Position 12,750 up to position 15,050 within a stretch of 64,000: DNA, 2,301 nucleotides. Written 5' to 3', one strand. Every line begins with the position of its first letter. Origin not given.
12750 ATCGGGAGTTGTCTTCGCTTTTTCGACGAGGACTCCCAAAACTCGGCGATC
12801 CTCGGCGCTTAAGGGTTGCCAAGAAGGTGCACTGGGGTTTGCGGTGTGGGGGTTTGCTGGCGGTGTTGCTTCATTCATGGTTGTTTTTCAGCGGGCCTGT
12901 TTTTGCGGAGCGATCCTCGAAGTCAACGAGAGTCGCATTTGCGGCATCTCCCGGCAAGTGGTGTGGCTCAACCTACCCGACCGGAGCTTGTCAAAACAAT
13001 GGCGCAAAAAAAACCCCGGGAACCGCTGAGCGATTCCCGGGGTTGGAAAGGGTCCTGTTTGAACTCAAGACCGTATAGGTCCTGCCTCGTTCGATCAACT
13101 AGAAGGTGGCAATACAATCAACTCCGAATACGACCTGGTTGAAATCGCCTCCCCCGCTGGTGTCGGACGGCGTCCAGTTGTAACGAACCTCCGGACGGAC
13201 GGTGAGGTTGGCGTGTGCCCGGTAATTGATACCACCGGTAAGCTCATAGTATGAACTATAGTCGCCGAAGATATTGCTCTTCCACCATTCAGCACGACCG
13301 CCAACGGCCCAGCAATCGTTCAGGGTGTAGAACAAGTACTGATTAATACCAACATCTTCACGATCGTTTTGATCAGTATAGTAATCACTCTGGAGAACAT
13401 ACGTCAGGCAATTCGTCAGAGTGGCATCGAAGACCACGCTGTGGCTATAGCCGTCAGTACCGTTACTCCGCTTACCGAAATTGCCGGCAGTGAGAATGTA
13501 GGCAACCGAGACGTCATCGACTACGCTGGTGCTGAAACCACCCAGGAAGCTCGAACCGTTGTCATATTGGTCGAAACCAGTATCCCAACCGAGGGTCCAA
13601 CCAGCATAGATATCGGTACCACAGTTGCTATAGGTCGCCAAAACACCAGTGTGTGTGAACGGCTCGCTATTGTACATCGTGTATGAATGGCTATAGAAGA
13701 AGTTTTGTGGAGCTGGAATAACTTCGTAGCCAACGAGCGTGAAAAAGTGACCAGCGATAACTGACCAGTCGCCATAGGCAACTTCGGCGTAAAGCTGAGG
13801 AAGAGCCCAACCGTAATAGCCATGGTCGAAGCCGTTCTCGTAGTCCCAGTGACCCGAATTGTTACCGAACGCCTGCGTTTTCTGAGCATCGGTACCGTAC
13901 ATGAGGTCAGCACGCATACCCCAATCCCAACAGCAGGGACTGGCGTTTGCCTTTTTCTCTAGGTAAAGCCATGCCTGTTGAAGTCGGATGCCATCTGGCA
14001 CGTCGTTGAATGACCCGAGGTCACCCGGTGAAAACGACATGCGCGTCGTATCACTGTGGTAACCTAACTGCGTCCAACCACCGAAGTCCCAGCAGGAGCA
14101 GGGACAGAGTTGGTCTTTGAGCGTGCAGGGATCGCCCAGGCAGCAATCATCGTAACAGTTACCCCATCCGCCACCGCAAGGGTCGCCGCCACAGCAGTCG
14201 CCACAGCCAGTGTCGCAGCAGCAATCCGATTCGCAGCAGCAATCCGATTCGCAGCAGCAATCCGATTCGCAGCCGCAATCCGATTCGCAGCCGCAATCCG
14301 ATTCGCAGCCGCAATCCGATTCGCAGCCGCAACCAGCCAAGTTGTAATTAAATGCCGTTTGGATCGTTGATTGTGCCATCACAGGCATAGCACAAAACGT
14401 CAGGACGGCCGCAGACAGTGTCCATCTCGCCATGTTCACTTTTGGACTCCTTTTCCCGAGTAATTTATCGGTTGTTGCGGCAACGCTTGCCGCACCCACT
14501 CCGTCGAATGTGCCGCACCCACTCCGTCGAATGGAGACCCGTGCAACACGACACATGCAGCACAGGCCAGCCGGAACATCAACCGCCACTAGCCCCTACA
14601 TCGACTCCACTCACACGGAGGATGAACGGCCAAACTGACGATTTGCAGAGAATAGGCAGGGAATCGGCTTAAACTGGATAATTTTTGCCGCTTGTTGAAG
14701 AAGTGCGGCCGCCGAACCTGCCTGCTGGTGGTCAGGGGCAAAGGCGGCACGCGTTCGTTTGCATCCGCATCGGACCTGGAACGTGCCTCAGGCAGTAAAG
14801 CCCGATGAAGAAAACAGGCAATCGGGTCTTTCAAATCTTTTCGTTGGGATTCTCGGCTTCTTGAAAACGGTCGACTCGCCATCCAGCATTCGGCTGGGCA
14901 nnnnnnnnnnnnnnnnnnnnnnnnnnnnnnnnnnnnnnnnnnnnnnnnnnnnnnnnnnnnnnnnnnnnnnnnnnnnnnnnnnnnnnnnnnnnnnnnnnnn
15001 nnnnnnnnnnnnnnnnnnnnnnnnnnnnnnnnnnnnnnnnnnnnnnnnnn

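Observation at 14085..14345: Metallothionein-like (CGCESD)4(CCCESD)2CCC repeat head on an outer-membrane beta-barrel, encoded by an 18-bp tandem array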

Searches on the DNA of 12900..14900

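Call 48: search_rna_families(source=window, start=12900, end=14900, threshold=evalue, max_evalue=1)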
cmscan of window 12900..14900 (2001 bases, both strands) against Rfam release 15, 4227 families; matches with E-value up to 1: 5.
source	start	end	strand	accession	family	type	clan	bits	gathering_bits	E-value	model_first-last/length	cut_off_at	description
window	14218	14327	-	RF04214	MIR7526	Gene; miRNA;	-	23.4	110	0.091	1-113/113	no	MIR7526 microRNA precursor family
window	14204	14339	-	RF04141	MIR8622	Gene; miRNA;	-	20.6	197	0.58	1-212/212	no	MIR8622 microRNA precursor family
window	13004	13074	-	RF01719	Pseudomon-1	Gene; sRNA;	-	19.6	50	0.72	34-110/116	no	Pseudomon-1/ErsA RNA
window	14020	14063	-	RF00685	mir-36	Gene; miRNA;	CL00088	19.2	48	0.6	32-77/103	no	mir-36 microRNA precursor family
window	13006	13079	-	RF02837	anti-hemB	Gene; sRNA;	-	18.5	49.5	0.28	1-81/81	no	Burkholderia RNA 7 (anti-hemB)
